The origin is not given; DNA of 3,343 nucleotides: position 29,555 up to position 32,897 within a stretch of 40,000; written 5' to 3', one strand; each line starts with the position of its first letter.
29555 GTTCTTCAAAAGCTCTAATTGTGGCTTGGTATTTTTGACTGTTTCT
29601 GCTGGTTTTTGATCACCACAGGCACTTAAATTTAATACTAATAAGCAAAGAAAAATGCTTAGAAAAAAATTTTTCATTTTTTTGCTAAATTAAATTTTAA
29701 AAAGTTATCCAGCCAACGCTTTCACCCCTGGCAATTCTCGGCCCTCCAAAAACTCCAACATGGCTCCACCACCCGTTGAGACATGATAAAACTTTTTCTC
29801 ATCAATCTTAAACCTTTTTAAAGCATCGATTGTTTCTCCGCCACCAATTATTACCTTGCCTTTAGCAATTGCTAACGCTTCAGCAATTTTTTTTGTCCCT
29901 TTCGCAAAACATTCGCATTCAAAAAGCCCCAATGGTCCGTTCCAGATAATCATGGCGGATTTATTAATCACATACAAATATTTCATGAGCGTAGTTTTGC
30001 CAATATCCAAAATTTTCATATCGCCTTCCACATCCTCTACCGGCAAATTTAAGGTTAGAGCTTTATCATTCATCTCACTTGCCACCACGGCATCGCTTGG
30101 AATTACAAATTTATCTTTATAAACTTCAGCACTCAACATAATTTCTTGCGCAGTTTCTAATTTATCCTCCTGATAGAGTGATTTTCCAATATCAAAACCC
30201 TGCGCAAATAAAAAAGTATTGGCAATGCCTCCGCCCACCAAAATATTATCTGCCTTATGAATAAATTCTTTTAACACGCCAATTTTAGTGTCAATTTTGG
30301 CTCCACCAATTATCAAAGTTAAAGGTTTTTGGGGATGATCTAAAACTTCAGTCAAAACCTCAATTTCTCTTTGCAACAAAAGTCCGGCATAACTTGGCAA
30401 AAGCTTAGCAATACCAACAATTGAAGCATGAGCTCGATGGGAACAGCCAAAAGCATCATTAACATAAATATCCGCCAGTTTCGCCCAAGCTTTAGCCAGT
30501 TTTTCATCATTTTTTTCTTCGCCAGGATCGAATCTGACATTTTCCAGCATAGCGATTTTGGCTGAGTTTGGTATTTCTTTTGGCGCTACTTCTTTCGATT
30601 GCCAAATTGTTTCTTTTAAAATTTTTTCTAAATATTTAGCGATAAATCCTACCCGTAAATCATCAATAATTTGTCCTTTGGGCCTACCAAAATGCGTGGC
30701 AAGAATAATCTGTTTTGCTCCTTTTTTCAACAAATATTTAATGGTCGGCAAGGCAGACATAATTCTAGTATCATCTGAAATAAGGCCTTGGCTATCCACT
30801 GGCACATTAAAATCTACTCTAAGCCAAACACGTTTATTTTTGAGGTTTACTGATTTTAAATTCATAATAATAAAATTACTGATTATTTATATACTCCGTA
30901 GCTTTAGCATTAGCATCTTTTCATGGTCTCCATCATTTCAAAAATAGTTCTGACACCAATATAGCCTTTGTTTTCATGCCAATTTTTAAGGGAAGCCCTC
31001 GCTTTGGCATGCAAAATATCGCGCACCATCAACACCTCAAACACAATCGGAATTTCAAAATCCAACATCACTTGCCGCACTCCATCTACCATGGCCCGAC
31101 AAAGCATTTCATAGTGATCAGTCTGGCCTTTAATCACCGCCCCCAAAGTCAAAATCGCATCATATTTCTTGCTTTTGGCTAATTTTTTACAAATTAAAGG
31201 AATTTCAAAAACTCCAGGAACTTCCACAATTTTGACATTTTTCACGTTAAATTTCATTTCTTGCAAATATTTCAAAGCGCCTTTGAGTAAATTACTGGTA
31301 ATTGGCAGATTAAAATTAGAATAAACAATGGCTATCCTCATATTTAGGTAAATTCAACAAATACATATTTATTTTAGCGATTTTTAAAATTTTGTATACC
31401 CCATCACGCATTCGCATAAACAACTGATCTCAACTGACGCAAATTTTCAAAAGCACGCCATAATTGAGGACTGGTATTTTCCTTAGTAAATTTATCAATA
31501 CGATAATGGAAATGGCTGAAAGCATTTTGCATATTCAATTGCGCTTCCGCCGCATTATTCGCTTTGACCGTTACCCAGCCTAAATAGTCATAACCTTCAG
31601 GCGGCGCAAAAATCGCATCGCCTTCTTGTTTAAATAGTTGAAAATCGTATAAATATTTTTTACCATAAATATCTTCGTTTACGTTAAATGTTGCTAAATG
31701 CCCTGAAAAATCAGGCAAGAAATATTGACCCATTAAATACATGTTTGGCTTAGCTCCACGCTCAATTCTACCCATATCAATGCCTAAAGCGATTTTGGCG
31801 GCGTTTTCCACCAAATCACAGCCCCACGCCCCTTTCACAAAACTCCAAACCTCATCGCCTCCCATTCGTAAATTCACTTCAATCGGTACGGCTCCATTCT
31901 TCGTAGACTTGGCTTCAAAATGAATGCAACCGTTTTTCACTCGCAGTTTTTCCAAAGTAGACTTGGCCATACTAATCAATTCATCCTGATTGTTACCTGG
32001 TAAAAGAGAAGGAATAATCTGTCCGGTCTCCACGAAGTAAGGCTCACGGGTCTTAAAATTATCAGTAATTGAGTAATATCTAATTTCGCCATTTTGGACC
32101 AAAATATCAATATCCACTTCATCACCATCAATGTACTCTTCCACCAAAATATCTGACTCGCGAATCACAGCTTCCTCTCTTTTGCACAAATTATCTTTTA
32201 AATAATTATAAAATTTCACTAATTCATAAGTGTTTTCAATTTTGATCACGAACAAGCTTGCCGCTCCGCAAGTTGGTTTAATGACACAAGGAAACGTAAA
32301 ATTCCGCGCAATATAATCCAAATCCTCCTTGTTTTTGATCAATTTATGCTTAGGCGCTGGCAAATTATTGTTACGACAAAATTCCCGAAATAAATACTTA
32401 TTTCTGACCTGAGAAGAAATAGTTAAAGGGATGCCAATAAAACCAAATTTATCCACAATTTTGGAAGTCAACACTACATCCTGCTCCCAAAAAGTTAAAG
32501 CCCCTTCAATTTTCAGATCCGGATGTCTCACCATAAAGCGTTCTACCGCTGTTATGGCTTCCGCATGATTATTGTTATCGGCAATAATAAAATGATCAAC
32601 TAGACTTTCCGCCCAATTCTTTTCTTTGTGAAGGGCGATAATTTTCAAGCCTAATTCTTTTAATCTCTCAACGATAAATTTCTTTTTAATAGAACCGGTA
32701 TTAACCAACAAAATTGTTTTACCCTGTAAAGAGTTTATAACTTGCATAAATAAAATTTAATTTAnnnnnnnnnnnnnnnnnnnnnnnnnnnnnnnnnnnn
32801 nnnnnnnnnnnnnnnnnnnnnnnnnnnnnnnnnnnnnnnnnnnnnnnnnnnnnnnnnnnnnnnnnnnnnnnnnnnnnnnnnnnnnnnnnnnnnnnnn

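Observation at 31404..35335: Back-to-back triplet of catalytically intact LAL / carnosine-synthase-like ATP-grasp ligases: candidate ribosome-independent peptide or amide assembly module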

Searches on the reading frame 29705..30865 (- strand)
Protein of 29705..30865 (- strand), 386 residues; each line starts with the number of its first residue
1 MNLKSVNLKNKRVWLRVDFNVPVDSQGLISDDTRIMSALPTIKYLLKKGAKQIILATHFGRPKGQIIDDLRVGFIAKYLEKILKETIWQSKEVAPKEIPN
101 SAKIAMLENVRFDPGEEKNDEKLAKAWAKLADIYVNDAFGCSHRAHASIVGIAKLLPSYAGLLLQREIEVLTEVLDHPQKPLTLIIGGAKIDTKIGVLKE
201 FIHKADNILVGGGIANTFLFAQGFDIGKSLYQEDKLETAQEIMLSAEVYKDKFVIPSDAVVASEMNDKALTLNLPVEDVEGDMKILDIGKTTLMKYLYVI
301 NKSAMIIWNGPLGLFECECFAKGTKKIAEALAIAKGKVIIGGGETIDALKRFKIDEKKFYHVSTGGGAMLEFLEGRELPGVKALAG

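Call 11: search_protein_families(library=pfam, proteins=[window:29705-30865:-], max_evalue=0.001)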
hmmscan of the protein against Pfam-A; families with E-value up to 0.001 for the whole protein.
window:29705-30865:- (386 aa): 1 family
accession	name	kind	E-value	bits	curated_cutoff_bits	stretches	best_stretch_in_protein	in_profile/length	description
PF00162.24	PGK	-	1.8e-133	445.6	27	1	4-376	2-379/379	Phosphoglycerate kinase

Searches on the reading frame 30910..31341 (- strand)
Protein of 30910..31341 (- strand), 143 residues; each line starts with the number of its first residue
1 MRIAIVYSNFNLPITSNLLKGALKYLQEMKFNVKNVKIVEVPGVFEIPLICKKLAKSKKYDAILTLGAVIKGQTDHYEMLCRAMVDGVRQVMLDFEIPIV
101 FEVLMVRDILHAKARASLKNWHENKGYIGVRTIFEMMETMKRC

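Call 11: search_protein_families(library=pfam, proteins=[window:30910-31341:-], max_evalue=0.001)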
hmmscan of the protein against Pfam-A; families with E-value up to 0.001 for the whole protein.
window:30910-31341:- (143 aa): 1 family
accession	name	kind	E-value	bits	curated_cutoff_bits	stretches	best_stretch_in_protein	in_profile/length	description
PF00885.24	DMRL_synthase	-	1.1e-40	139.2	26.7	1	1-140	2-138/139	6,7-dimethyl-8-ribityllumazine synthase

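Call 64: search_protein_families(library=ncbifam, proteins=[window:30910-31341:-], max_evalue=0.0001)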
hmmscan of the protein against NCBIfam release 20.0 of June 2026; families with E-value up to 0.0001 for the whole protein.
window:30910-31341:- (143 aa): 4 families
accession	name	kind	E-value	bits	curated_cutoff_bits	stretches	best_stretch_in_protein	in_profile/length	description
TIGR00114.1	lumazine-synth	equivalog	3e-33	114.8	84.6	1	1-137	1-135/138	6,7-dimethyl-8-ribityllumazine synthase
NF000814.0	PRK00061.2-2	equivalog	1e-23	83.8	174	1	2-142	19-157/160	6,7-dimethyl-8-ribityllumazine synthase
NF009084.0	PRK12419.1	equivalog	2.4e-19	69.4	160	1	2-139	15-153/166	6,7-dimethyl-8-ribityllumazine synthase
TIGR01506.1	ribC_arch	equivalog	6.4e-05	22.9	100.55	1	29-108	22-100/151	riboflavin synthase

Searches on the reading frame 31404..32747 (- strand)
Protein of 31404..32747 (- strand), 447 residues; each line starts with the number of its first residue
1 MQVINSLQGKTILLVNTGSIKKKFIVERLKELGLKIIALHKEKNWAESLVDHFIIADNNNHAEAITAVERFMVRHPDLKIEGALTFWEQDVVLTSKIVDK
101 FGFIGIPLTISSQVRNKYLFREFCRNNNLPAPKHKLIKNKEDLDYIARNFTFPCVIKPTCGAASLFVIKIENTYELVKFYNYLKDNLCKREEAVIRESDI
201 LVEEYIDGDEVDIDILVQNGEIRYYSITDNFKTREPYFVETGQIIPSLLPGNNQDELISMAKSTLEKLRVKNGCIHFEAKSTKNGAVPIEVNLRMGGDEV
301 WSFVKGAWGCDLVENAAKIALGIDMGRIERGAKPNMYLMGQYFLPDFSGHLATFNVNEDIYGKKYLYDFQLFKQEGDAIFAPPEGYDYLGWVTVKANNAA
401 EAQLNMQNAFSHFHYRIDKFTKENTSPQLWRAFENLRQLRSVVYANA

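Call 3: search_protein_families(library=pfam, proteins=[window:31404-32747:-], max_evalue=0.01)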
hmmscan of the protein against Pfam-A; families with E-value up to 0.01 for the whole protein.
window:31404-32747:- (447 aa): 10 families
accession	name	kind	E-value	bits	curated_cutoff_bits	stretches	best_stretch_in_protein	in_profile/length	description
PF13535.11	ATP-grasp_4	-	6.7e-26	91.2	27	1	151-297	2-155/160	ATP-grasp domain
PF02655.19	ATP-grasp_3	-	2.3e-10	41.2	23.2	1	115-297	2-159/160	ATP-grasp domain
PF18603.7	LAL_C2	-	4.3e-08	33.8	29.4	1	342-417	2-77/78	L-amino acid ligase C-terminal domain 2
PF02786.22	CPSase_L_D2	-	1.2e-07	31.9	19.8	1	128-325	13-208/211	Carbamoyl-phosphate synthase L chain, ATP binding domain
PF15632.11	ATPgrasp_Ter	-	2.1e-06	28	29.1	1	198-322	3-110/131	ATP-grasp in the biosynthetic pathway with Ter operon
PF01071.24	GARS_A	-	3.4e-06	27.5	27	1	117-232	3-115/194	Phosphoribosylglycinamide synthetase, ATP-grasp (A) domain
PF07478.18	Dala_Dala_lig_C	-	5.1e-06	26.6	24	1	139-269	24-150/204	D-ala D-ala ligase C-terminus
PF02222.28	ATP-grasp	-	0.00084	19.5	27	1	124-270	3-139/179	ATP-grasp domain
PF08443.16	RimK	-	0.00096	19.2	21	1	115-222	2-99/188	RimK-like ATP-grasp domain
PF18130.6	ATPgrasp_N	-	0.0082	17.1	27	0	30-102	5-78/81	ATP-grasp N-terminal domain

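Call 4: search_protein_families(library=ncbifam, proteins=[window:31404-32747:-], max_evalue=0.01)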
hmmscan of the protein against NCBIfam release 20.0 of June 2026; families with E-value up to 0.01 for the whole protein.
window:31404-32747:- (447 aa): 34 families (the best 25 are shown)
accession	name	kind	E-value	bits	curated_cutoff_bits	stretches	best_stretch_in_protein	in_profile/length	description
NF002563.0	PRK02186.1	subfamily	1.1e-27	96.7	625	1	104-408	95-387/890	argininosuccinate lyase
NF005543.0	PRK07206.1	subfamily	3e-16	59.1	302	1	12-393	5-388/416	hypothetical protein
NF053745.1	AAntcapLigBacD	equivalog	1.1e-13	50.4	850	1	80-314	100-347/471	alanine--anticapsin ligase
NF002378.0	PRK01372.1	subfamily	4e-11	42.2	243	1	114-292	98-268/305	D-alanine--D-alanine ligase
TIGR01369.1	CPSaseII_lrg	equivalog_domain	1e-10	39.9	1027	1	113-331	666-875/1052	carbamoyl-phosphate synthase (glutamine-hydrolyzing) large subunit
NF009404.0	PRK12767.1-3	equivalog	2.3e-10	39.9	316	1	24-307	17-296/344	carbamoyl phosphate synthase-like protein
NF009405.0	PRK12767.1-4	equivalog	2.4e-09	36.6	390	1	95-298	86-269/320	carbamoyl phosphate synthase-like protein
NF041595.1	dap_A_syn_DdaF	equivalog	4.8e-09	35.5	840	1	55-298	53-295/424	dapdiamide A synthase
TIGR02144.1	LysX_arch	equivalog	9.2e-09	34.8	275.6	1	91-233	61-200/281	lysine biosynthesis protein LysX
TIGR01205.1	D_ala_D_alaTIGR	subfamily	9.7e-09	34.6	245.65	1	103-232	93-217/318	D-alanine--D-alanine ligase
NF009402.0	PRK12767.1-1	equivalog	3.3e-08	32.7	218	1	112-186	111-183/329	carbamoyl phosphate synthase-like protein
NF009406.0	PRK12767.1-5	equivalog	4.4e-08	32.6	271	1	79-220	71-203/327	carbamoyl phosphate synthase-like protein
NF003671.0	PRK05294.1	equivalog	7.2e-08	30.5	599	1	115-328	665-869/1058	carbamoyl-phosphate synthase large subunit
NF053643.1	Ddl_archaea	equivalog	2.1e-07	30.3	500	1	113-297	103-274/367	putative pseudomurein biosynthesis ATP-grasp protein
NF002527.0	PRK01966.1-3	equivalog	3.7e-07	29.7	310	1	103-229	105-224/332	D-alanine--D-alanine ligase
TIGR00768.1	rimK_fam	subfamily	3.8e-07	29.7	143.4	1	112-221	83-186/276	RimK family alpha-L-glutamate ligase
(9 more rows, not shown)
